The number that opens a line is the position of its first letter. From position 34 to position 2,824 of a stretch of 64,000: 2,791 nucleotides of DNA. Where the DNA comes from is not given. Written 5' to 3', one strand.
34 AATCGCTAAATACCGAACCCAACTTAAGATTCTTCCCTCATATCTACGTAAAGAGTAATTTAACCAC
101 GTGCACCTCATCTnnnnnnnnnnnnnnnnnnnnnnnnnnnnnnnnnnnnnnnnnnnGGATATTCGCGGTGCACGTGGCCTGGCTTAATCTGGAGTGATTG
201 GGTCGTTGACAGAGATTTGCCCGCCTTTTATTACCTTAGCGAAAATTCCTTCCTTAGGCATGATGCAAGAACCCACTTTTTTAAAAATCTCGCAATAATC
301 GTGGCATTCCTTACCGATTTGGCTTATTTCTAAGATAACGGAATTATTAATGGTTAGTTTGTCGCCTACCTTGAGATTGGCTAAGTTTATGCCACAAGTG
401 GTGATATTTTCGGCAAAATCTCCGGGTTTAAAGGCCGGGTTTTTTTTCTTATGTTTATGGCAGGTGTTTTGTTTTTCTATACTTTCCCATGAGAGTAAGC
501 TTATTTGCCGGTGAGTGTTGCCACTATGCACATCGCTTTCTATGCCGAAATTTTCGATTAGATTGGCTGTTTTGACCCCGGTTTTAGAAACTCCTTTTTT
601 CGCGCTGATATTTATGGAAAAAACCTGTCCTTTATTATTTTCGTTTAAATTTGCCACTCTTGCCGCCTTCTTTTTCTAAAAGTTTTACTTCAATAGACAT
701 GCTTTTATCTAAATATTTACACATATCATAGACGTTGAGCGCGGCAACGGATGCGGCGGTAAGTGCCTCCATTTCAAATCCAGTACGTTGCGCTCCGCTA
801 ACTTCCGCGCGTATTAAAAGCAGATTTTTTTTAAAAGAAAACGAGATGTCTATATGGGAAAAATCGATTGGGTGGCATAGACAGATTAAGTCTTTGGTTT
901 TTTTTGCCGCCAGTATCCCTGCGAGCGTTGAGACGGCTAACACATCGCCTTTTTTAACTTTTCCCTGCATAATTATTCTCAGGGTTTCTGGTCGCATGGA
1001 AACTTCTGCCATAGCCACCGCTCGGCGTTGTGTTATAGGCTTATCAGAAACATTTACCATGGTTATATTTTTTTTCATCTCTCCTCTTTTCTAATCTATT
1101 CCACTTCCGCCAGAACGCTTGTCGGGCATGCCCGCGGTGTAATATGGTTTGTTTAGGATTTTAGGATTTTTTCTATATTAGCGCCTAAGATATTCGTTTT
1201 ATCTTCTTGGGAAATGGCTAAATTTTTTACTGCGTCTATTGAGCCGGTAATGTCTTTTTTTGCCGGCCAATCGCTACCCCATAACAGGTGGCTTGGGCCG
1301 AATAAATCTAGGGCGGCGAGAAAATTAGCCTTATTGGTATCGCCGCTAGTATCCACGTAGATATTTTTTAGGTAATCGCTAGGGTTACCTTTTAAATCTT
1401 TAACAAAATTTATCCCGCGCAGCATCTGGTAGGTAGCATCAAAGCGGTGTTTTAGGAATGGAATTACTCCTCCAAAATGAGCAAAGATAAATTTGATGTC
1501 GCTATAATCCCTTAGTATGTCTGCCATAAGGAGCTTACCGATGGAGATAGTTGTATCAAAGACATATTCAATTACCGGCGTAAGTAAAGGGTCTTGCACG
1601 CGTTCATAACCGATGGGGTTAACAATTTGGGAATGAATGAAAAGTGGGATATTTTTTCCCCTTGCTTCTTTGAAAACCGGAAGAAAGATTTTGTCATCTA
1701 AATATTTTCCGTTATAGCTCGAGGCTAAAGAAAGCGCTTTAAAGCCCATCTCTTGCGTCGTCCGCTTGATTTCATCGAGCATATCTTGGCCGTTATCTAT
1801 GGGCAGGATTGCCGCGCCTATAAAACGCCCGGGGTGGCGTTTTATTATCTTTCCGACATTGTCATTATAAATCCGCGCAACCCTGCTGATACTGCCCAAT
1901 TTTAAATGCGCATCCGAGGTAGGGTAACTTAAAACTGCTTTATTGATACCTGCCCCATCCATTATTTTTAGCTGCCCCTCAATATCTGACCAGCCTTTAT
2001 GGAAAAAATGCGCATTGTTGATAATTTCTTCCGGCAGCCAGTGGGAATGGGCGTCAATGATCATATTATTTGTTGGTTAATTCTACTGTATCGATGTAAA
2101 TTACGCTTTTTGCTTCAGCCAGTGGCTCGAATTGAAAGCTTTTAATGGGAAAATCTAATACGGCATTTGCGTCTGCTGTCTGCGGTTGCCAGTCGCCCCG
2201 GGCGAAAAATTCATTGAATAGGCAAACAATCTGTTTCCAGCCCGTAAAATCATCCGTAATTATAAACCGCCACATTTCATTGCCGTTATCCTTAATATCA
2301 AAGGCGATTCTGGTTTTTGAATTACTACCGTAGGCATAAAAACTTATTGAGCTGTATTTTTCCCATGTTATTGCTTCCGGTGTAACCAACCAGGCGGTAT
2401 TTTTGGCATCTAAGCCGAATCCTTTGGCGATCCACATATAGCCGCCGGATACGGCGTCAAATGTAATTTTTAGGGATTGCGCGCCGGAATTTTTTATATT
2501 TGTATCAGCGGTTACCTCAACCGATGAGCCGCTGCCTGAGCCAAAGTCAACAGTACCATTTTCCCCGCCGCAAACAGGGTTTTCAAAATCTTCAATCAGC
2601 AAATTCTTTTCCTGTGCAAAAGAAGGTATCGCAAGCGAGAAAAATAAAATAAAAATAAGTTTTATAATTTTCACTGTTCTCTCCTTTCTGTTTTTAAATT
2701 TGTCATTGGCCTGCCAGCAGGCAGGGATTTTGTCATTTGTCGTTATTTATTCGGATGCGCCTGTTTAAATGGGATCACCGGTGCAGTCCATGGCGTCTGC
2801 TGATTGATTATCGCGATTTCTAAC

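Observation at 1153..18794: Type-II-PKS/FAS-like biosynthetic cluster with a B12-radical-SAM enzyme and tandem TIGR04076 protein, in an AT-rich acetogen-like bacterium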

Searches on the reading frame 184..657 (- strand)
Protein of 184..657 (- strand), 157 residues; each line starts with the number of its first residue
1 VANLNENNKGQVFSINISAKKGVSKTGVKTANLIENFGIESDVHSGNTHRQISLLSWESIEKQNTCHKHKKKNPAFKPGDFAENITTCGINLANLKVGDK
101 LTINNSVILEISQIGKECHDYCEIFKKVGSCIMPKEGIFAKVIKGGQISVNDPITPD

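Call 24: search_protein_families(library=pfam, proteins=[window:184-657:-], max_evalue=0.01)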
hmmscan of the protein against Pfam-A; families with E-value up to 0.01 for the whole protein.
window:184-657:- (157 aa): 1 family
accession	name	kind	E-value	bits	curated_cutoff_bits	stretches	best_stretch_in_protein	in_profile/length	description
PF03473.23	MOSC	-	3.2e-10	40.5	22.7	1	43-155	3-120/120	MOSC domain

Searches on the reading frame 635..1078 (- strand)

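Call 24: search_protein_families(library=pfam, proteins=[window:635-1078:-], max_evalue=0.01)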
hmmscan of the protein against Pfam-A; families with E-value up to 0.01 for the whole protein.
window:635-1078:- (147 aa): 2 families
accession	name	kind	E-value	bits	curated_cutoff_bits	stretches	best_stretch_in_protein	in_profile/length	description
PF01967.27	MoaC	-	1.5e-49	167.9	27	1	7-139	1-136/136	MoaC family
PF00573.27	Ribosomal_L4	-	0.00023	21.3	25.8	1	28-122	89-174/190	Ribosomal protein L4/L1 family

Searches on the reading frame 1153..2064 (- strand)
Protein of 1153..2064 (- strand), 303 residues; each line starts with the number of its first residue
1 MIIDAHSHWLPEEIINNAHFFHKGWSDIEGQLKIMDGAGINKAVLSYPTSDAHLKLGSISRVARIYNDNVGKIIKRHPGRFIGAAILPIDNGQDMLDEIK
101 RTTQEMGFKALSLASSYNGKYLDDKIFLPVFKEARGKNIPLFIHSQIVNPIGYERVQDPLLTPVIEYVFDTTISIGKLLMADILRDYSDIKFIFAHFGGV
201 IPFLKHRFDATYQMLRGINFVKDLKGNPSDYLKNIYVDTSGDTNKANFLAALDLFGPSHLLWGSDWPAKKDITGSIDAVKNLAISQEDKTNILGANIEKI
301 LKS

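Call 3: search_protein_families(library=pfam, proteins=[window:1153-2064:-], max_evalue=0.01)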
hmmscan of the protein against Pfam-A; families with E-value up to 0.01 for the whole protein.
window:1153-2064:- (303 aa): 1 family
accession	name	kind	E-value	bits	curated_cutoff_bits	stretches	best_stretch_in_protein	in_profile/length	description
PF04909.20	Amidohydro_2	-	2.5e-27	96.8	26.4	1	3-301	1-287/289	Amidohydrolase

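Call 29: search_solved_structures(query=window:1153-2064:-, max_evalue=0.001)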
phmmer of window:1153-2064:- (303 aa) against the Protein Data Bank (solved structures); distinct sequences matched with E-value up to 0.001: 40.
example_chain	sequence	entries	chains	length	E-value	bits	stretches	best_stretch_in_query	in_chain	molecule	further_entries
4icm_A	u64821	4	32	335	1.3e-23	87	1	26-301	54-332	5-carboxyvanillate decarboxylase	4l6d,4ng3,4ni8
4inf_A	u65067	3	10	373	1.5e-20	77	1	31-301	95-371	METAL-DEPENDENT HYDROLASE | 5-Carboxyvanillate Decarboxylase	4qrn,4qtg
4qs5_A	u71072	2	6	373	7.6e-20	74.7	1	31-301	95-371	Ligw2 Decarboxylase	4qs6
3ij6_A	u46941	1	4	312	3.6e-19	72.5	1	62-302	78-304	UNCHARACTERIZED METAL-DEPENDENT HYDROLASE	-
4igm_A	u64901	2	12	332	6.4e-19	71.7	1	27-269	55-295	2-amino-3-carboxymuconate-6-semialdehyde decarboxylase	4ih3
4ofc_A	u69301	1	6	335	6.7e-19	71.6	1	27-269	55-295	2-amino-3-carboxymuconate-6-semialdehyde decarboxylase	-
2wm1_A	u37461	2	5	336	6.8e-19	71.6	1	27-269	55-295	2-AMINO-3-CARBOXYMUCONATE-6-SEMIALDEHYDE DECARBOXYLASE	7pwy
4ign_A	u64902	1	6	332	6.8e-19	71.6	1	27-269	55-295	2-amino-3-carboxymuconate-6-semialdehyde decarboxylase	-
3s4t_A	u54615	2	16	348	1.2e-17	67.5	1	30-302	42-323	Amidohydrolase 2 | Gamma-resorcylate decarboxylase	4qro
3nur_A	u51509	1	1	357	4.5e-17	65.6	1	31-300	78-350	Amidohydrolase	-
2dvt_A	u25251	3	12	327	3.5e-16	62.7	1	29-302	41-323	Thermophilic reversible gamma-resorcylate decarboxylase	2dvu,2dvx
4hjw_A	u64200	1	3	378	6.3e-15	58.5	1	31-273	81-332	Uracil-5-carboxylate decarboxylase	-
4hk5_A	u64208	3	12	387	8.2e-13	51.6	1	30-275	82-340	Uracil-5-carboxylate decarboxylase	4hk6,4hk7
4lak_A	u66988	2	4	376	3.1e-12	49.7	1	30-268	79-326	Uracil-5-carboxylate decarboxylase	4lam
4lan_A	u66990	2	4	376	4.4e-12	49.2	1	30-274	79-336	Uracil-5-carboxylate decarboxylase | Cordyceps militaris IDCase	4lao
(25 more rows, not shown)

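Call 44: search_protein_families(library=ncbifam, proteins=[window:1153-2064:-], max_evalue=0.00001)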
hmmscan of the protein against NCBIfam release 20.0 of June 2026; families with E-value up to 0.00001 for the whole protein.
window:1153-2064:- (303 aa): 0 families

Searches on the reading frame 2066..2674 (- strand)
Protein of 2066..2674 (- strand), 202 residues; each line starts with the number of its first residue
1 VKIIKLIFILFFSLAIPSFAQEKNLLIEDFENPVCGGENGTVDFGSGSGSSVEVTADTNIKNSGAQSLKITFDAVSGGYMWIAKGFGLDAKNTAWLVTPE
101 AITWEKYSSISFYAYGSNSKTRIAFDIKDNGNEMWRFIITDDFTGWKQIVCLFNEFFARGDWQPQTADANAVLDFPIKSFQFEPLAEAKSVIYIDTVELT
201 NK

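Call 3: search_protein_families(library=pfam, proteins=[window:2066-2674:-], max_evalue=0.01)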
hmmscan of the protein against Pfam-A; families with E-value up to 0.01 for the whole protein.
window:2066-2674:- (202 aa): 1 family
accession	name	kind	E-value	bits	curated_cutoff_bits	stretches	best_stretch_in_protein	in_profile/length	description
PF03425.19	CBM_11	-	3.7e-20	73.2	27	1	21-200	10-180/182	Carbohydrate binding domain (family 11)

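Call 44: search_protein_families(library=ncbifam, proteins=[window:2066-2674:-], max_evalue=0.00001)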
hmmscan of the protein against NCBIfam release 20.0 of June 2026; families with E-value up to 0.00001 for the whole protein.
window:2066-2674:- (202 aa): 0 families
